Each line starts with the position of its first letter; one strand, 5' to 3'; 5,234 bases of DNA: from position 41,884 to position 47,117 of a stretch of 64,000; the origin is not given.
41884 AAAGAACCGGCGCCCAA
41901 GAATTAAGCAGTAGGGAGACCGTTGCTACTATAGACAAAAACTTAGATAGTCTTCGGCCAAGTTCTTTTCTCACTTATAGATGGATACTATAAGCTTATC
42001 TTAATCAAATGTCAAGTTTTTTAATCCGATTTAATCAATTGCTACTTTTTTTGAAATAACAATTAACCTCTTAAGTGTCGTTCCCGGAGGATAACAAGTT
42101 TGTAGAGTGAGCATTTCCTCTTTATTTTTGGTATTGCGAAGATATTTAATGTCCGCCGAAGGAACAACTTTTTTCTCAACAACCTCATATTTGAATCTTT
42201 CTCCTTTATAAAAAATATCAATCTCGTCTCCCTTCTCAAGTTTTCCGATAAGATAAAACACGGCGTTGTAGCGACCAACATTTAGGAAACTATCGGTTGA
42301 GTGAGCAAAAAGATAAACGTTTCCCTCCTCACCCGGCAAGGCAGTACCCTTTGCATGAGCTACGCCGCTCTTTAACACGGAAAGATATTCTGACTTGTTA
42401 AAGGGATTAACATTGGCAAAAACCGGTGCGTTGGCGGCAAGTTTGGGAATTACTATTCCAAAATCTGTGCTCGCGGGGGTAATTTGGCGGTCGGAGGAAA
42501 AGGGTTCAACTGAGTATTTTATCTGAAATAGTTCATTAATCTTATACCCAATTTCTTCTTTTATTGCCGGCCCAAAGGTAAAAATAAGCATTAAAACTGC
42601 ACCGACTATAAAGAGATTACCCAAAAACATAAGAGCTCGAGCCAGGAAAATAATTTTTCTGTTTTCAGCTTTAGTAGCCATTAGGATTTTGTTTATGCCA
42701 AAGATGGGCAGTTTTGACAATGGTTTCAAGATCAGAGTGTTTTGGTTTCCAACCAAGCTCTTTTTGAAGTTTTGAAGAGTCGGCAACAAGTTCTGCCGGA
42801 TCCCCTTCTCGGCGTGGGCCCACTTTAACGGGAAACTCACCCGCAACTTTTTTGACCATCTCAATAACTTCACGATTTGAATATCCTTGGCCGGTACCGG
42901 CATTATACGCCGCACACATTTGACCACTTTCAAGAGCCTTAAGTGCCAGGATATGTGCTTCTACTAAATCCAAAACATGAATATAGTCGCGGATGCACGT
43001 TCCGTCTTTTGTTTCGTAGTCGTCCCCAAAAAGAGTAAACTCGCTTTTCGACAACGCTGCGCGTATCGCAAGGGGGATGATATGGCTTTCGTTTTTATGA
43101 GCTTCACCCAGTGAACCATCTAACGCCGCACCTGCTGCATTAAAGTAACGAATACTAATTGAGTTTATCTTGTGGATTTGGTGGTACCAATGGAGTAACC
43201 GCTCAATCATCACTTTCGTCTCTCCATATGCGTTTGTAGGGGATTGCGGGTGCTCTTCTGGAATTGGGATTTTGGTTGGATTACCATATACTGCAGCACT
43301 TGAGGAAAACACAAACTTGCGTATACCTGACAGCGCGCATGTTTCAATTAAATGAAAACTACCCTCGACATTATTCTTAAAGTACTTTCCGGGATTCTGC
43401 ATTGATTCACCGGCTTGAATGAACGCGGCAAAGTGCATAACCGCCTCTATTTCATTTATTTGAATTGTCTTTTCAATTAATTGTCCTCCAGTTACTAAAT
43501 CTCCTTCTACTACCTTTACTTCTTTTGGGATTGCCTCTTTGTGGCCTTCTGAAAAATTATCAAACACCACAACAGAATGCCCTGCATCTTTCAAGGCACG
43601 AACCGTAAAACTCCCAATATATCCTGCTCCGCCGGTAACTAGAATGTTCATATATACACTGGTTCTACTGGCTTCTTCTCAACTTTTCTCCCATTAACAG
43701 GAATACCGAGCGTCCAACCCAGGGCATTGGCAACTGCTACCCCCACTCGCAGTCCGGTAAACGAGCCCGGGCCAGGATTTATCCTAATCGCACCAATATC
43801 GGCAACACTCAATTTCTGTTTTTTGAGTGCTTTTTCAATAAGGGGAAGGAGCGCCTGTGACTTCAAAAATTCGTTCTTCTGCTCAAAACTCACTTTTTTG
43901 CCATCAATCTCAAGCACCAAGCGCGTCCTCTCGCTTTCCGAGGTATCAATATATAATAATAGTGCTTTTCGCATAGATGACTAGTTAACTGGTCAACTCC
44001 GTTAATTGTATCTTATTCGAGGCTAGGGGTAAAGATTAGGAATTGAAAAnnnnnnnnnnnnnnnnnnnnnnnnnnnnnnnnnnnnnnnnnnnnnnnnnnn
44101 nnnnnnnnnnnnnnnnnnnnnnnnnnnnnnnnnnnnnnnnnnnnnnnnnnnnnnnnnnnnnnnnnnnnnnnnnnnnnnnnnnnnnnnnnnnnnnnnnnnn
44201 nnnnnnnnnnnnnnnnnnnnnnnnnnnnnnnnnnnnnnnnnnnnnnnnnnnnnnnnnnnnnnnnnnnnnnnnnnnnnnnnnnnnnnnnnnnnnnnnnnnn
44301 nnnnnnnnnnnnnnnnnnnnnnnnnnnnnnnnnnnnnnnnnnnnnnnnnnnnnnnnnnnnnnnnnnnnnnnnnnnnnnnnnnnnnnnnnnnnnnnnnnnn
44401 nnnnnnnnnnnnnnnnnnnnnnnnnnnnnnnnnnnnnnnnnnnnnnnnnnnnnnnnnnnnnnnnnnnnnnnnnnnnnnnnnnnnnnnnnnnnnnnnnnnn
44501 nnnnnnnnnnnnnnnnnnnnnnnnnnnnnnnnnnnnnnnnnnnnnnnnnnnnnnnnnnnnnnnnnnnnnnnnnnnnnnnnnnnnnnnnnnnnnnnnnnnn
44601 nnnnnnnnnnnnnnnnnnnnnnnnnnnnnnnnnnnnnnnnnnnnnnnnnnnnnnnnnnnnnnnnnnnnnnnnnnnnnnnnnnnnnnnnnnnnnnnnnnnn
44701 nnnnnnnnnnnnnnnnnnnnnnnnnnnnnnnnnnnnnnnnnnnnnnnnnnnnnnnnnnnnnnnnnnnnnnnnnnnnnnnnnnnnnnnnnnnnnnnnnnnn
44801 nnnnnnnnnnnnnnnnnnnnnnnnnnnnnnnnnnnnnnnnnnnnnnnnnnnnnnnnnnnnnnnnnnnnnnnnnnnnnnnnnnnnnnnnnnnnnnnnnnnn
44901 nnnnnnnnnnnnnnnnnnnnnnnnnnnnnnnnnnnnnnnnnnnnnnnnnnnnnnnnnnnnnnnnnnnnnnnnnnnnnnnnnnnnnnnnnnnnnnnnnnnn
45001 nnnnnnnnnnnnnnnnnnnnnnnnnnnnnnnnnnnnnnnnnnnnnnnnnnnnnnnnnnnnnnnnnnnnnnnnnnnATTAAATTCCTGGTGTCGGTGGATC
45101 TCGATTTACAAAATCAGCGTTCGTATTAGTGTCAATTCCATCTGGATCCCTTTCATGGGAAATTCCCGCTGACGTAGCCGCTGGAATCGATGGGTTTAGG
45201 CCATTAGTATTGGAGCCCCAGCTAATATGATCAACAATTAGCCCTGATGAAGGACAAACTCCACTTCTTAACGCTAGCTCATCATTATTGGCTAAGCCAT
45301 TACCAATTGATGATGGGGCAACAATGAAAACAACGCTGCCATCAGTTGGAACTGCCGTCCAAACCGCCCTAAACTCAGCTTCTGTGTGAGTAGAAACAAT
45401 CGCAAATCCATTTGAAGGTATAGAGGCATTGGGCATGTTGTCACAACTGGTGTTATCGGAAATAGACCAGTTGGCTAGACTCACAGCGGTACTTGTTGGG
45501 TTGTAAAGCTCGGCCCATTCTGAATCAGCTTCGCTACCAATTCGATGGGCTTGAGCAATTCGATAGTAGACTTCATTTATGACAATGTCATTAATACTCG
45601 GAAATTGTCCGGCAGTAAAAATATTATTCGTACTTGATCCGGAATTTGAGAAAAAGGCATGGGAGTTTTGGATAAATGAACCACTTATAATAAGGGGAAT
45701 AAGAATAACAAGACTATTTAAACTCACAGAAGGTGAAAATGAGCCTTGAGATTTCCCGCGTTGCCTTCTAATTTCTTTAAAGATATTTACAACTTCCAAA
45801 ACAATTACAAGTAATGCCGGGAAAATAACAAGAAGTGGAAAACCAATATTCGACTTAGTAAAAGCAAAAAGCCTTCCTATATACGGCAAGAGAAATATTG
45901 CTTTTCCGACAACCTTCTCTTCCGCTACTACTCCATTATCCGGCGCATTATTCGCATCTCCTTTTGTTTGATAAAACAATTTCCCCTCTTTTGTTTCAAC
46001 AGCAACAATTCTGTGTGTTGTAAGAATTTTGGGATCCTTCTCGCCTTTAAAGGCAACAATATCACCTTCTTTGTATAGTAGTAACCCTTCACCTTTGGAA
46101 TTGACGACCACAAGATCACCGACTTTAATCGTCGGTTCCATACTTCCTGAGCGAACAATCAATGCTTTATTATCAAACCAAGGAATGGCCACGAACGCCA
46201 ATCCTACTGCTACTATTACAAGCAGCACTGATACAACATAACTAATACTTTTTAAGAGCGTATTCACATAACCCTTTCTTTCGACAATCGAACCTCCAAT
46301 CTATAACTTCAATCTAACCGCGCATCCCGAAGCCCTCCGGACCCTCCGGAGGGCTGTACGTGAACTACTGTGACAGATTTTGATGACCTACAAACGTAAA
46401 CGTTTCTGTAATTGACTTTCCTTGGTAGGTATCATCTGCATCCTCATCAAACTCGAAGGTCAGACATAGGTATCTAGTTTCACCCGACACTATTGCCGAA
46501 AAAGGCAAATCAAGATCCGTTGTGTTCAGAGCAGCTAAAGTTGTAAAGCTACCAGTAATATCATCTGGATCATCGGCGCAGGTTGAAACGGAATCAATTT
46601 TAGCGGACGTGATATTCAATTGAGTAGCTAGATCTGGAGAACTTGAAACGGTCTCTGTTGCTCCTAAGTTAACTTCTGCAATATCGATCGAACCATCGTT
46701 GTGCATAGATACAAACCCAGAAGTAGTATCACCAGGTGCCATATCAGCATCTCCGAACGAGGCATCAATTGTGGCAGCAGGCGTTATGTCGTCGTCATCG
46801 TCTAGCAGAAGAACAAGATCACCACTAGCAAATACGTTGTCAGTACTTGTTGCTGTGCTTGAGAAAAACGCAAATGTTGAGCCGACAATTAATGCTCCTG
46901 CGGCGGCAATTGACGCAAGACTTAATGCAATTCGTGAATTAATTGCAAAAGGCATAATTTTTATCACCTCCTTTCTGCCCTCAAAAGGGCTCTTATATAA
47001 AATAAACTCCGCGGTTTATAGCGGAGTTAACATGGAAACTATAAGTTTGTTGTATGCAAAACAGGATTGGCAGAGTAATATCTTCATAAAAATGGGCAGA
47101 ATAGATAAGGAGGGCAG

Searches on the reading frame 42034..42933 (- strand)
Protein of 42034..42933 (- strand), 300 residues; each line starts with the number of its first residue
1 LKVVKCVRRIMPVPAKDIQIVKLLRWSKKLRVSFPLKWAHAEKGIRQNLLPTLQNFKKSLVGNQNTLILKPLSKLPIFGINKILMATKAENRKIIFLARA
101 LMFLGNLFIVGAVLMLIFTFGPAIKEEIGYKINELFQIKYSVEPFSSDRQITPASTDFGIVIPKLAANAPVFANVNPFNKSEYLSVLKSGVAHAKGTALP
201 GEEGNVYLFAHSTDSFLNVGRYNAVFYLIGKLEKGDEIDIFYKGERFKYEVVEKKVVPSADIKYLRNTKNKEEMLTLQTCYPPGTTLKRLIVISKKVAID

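Call 84: search_protein_families(library=pfam, proteins=[window:42034-42933:-], max_evalue=0.001)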
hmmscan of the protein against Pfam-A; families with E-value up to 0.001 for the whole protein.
window:42034-42933:- (300 aa): 1 family
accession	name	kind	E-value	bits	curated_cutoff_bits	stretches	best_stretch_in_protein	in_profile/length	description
PF04203.18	Sortase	-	2.3e-23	82.8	26.6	1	160-296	1-124/125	Sortase domain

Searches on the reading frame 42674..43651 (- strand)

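Call 84: search_protein_families(library=pfam, proteins=[window:42674-43651:-], max_evalue=0.001)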
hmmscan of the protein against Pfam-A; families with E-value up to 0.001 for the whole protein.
window:42674-43651:- (326 aa): 9 families
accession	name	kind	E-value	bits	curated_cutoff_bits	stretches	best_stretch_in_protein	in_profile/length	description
PF01370.27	Epimerase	-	9e-58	195.9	20.9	1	3-252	1-240/240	NAD dependent epimerase/dehydratase family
PF16363.11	GDP_Man_Dehyd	-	1.5e-50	173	27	1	4-306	1-324/332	GDP-mannose 4,6 dehydratase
PF01073.25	3Beta_HSD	-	1.8e-18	67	22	1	4-153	1-157/280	3-beta hydroxysteroid dehydrogenase/isomerase family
PF04321.23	RmlD_sub_bind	-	2.7e-13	50.1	27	1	1-162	1-145/287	RmlD substrate binding domain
PF02719.21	Polysacc_synt_2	-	1.9e-12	47.5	20.2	1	3-175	1-174/293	Polysaccharide biosynthesis protein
PF07993.18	NAD_binding_4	-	1.9e-08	34.2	20.1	1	35-168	57-203/258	Male sterility protein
PF05368.20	NmrA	-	5.4e-07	29.9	27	1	2-118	4-107/298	NmrA-like family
PF13460.12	NAD_binding_10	-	5.5e-06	26.8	27.2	1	7-126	1-107/184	NAD(P)H-binding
PF08659.16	KR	-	0.00011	22.7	22.6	1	3-126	3-145/180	KR domain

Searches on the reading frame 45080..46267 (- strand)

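Call 84: search_protein_families(library=pfam, proteins=[window:45080-46267:-], max_evalue=0.001)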
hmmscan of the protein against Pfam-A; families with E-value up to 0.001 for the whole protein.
window:45080-46267:- (396 aa): 2 families
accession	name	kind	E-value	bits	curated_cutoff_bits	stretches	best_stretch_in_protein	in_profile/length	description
PF00932.25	LTD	-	2.4e-10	41.2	34.3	1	224-351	4-108/109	Lamin Tail Domain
PF10502.14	Peptidase_S26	-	8.8e-09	36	22.9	1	15-90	6-80/168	Signal peptidase, peptidase S26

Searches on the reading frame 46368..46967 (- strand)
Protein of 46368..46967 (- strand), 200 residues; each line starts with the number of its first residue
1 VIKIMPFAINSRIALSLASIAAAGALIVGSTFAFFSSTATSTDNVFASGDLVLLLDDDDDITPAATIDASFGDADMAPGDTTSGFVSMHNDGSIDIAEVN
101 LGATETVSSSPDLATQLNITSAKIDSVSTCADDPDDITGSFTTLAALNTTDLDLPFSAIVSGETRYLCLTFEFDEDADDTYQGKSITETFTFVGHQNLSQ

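Call 84: search_protein_families(library=pfam, proteins=[window:46368-46967:-], max_evalue=0.001)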
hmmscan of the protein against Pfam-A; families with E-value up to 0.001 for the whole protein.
window:46368-46967:- (200 aa): 1 family
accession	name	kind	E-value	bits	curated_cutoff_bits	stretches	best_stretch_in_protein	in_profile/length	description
PF12389.13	Peptidase_M73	-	2.3e-14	54.1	22.5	1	9-197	2-192/196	Camelysin metallo-endopeptidase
